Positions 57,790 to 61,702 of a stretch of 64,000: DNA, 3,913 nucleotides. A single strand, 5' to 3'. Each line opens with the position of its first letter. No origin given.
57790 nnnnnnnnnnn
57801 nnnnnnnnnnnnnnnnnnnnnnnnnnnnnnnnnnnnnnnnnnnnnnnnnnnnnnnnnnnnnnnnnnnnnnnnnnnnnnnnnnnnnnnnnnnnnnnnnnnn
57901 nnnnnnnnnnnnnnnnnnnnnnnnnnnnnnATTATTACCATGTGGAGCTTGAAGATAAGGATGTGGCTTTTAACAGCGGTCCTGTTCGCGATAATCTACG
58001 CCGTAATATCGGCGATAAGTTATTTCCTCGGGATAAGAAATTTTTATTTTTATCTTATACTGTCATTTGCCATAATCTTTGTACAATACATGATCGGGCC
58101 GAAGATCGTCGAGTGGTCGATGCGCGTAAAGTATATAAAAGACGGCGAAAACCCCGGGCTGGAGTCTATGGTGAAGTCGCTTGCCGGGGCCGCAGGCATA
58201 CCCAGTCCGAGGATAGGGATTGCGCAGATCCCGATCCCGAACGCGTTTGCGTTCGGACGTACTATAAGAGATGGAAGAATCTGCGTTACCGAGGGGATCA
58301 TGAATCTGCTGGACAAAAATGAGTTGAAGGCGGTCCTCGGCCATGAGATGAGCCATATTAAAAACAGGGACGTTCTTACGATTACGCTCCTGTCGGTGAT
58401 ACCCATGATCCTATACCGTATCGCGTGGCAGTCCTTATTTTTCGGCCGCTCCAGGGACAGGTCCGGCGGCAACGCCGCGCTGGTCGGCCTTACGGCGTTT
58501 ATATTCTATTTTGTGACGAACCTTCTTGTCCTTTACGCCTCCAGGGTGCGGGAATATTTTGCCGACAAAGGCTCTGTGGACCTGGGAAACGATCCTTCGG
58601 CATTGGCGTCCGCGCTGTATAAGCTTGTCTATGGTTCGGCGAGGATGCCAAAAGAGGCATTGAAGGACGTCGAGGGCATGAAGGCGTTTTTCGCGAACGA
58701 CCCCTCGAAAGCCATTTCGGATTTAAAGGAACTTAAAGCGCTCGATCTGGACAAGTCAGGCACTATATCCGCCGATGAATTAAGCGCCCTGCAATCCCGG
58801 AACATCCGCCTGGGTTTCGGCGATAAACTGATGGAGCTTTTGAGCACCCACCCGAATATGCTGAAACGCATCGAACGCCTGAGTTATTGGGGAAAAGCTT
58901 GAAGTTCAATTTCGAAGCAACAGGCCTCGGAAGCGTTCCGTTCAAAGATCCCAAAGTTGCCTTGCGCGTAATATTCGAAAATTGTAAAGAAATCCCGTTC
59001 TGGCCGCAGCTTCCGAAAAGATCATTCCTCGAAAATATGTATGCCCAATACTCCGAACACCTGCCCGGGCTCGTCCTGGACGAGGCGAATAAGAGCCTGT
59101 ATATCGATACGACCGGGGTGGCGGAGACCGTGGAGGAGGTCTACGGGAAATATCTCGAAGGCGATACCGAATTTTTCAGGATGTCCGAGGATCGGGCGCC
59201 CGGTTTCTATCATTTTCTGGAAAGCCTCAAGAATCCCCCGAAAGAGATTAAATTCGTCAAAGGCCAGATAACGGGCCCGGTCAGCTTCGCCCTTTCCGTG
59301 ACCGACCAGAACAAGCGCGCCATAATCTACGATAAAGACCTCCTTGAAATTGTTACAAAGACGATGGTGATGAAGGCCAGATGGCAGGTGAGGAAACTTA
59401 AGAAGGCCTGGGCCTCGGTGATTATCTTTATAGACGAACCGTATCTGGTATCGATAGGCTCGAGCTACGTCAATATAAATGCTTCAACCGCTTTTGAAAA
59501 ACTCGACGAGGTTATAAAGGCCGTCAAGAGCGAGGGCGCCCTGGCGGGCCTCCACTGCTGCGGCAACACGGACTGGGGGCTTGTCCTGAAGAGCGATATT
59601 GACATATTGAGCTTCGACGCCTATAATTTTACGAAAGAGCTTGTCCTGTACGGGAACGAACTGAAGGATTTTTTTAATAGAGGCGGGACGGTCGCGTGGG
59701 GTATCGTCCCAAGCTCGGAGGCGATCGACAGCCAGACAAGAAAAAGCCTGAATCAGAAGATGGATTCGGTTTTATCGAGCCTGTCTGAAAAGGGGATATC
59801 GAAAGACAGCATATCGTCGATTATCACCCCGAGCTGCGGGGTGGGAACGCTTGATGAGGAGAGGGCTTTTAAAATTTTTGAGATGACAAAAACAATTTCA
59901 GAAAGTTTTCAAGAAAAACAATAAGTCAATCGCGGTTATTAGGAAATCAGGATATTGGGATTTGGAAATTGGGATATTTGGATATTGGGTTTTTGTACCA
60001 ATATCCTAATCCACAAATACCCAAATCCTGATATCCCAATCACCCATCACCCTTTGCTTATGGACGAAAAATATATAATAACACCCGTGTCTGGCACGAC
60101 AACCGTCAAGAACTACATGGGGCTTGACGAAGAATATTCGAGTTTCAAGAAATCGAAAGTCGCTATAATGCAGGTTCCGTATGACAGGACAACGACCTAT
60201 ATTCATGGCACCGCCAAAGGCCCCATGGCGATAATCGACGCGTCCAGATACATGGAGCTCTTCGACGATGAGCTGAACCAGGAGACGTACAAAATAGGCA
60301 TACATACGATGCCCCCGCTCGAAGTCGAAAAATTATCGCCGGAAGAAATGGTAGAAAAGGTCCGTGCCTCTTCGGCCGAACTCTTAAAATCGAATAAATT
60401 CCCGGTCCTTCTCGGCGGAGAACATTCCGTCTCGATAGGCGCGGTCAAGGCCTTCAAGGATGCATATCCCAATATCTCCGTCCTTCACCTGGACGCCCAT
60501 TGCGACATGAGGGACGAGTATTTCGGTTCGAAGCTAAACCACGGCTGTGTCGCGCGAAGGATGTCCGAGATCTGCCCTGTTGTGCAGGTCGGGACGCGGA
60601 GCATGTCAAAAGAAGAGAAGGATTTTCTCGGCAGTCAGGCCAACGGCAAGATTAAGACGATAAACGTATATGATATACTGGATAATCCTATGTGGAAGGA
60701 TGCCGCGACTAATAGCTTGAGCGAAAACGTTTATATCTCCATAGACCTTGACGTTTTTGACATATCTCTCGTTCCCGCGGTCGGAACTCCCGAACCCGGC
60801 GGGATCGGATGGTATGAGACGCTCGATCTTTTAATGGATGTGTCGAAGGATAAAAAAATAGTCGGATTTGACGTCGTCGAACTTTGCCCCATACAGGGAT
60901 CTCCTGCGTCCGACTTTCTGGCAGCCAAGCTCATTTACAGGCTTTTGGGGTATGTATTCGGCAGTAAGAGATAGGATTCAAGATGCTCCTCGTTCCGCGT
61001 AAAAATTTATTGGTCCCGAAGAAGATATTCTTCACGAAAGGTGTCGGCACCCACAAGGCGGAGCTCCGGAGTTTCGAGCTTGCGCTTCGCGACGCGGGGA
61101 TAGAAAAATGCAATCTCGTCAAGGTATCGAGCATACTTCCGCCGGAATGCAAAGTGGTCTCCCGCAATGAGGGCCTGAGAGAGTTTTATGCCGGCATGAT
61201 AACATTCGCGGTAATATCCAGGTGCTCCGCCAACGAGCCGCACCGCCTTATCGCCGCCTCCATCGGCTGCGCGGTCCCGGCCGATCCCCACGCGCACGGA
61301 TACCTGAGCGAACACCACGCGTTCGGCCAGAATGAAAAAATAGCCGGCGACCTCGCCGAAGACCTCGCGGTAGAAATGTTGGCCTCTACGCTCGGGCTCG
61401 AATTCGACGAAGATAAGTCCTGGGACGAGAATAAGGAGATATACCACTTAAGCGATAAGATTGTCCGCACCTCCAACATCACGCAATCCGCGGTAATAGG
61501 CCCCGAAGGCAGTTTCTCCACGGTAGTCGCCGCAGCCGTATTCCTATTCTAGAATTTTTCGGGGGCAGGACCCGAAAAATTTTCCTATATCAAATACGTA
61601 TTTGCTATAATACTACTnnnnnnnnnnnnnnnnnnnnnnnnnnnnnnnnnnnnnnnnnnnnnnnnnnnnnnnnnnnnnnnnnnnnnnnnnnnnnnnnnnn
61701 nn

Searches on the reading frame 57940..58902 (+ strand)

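Call 3: search_protein_families(library=pfam, proteins=[window:57940-58902:+], max_evalue=0.01)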
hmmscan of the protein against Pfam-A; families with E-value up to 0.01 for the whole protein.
window:57940-58902:+ (320 aa): 5 families
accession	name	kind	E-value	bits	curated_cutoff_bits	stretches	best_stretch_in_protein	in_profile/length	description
PF01435.24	Peptidase_M48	-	4.6e-39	134.6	20.3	1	70-317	3-185/186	Peptidase family M48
PF13202.12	EF-hand_5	-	3.8e-06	26.6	25.9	1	262-284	1-24/25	EF hand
PF05569.17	Peptidase_M56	-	0.0014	18.3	31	1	112-158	176-222/296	BlaR1 peptidase M56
PF00036.39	EF-hand_1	-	0.0044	16.9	25.4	0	266-283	7-24/29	EF hand domain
PF13405.12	EF-hand_6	-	0.0055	16.8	25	0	266-283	7-24/30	EF-hand domain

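Call 4: search_protein_families(library=ncbifam, proteins=[window:57940-58902:+], max_evalue=0.01)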
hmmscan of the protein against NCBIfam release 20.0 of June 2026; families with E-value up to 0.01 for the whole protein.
window:57940-58902:+ (320 aa): 9 families
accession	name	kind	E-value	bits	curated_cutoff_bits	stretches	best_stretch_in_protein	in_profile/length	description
NF002669.0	PRK02391.1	equivalog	5.4e-66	222.8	341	1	2-253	9-263/298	zinc metalloprotease HtpX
NF002839.0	PRK03072.1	equivalog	2.2e-53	181.2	412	1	10-258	10-261/291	zinc metalloprotease HtpX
NF002322.0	PRK01265.1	equivalog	2.2e-44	152.3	275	1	4-238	8-261/325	zinc metalloprotease HtpX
NF002826.0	PRK03001.1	equivalog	3.7e-44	151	369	1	9-244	4-241/285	zinc metalloprotease HtpX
NF003425.0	PRK04897.1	equivalog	2e-42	145.5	355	1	6-258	11-275/298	zinc metalloprotease HtpX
NF002363.0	PRK01345.1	equivalog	6.6e-40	137.1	422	1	11-239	5-236/318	zinc metalloprotease HtpX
NF003965.0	PRK05457.1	equivalog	3.7e-32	111.8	245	1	6-254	4-259/285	protease HtpX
NF002775.0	PRK02870.1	equivalog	6.3e-31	107.9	285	1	46-234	84-283/338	zinc metalloprotease HtpX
NF052399.1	M48_lipo_LoiP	exception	1.8e-05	24.3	365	1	109-140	102-133/247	metalloprotease LoiP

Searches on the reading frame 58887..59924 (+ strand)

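Call 3: search_protein_families(library=pfam, proteins=[window:58887-59924:+], max_evalue=0.01)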
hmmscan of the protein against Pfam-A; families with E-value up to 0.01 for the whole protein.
window:58887-59924:+ (345 aa): 0 families

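Call 4: search_protein_families(library=ncbifam, proteins=[window:58887-59924:+], max_evalue=0.01)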
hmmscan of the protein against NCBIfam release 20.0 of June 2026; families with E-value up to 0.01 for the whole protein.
window:58887-59924:+ (345 aa): 1 family
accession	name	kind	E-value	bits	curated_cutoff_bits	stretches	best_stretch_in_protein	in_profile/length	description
NF002119.0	PRK00957.1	equivalog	4.7e-10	39.1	258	1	118-339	104-302/306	methionine synthase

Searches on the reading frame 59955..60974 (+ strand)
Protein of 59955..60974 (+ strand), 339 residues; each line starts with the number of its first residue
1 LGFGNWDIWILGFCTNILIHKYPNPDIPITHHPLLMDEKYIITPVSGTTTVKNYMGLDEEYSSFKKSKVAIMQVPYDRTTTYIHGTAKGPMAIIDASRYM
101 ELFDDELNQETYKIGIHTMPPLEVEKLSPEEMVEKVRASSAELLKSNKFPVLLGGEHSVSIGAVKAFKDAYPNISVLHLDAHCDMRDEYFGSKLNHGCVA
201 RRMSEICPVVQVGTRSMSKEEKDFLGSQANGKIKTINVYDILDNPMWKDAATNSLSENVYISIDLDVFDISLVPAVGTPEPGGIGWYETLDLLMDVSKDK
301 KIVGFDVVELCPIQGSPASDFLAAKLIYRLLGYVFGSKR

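Call 3: search_protein_families(library=pfam, proteins=[window:59955-60974:+], max_evalue=0.01)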
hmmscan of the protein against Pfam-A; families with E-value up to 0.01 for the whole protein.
window:59955-60974:+ (339 aa): 1 family
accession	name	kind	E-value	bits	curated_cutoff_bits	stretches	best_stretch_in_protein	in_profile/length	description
PF00491.26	Arginase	-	1.4e-64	218.7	22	1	68-331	2-279/280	Arginase family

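Call 4: search_protein_families(library=ncbifam, proteins=[window:59955-60974:+], max_evalue=0.01)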
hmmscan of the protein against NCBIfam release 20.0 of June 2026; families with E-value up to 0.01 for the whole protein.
window:59955-60974:+ (339 aa): 5 families
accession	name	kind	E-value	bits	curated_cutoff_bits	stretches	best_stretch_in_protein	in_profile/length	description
TIGR01230.1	agmatinase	equivalog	8.3e-68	229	174.3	1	66-332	12-274/275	agmatinase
NF002564.0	PRK02190.1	subfamily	2.8e-34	118.7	302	1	52-313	19-279/307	agmatinase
TIGR01229.1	rocF_arginase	equivalog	1.3e-25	90.3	227.6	2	129-197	65-136/300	arginase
TIGR01227.1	hutG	equivalog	2.2e-21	76.4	229.15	1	62-313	30-287/307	formimidoylglutamase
NF010347.0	PRK13775.1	equivalog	2.3e-09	37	381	1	256-330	248-323/331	formimidoylglutamase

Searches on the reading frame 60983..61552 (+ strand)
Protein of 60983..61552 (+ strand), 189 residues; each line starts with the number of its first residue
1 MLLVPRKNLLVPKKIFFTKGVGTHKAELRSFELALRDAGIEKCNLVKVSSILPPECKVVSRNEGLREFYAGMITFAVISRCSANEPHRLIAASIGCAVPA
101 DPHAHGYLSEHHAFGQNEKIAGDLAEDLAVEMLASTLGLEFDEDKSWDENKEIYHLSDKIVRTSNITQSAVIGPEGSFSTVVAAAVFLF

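Call 3: search_protein_families(library=pfam, proteins=[window:60983-61552:+], max_evalue=0.01)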
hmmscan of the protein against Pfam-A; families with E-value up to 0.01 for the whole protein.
window:60983-61552:+ (189 aa): 1 family
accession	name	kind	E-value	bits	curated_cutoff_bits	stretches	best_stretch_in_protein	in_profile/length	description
PF01862.21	PvlArgDC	-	3.9e-58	196.4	22.7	1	11-187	1-160/161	Pyruvoyl-dependent arginine decarboxylase (PvlArgDC)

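Call 4: search_protein_families(library=ncbifam, proteins=[window:60983-61552:+], max_evalue=0.01)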
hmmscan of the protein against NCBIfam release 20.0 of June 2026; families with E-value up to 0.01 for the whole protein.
window:60983-61552:+ (189 aa): 2 families
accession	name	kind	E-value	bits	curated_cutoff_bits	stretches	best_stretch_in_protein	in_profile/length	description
NF009064.0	PRK12398.1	equivalog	9.3e-62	207.8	207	1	9-188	4-164/165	pyruvoyl-dependent arginine decarboxylase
TIGR00286.1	TIGR00286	equivalog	1.5e-38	131.9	106.95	1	10-147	1-132/152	pyruvoyl-dependent arginine decarboxylase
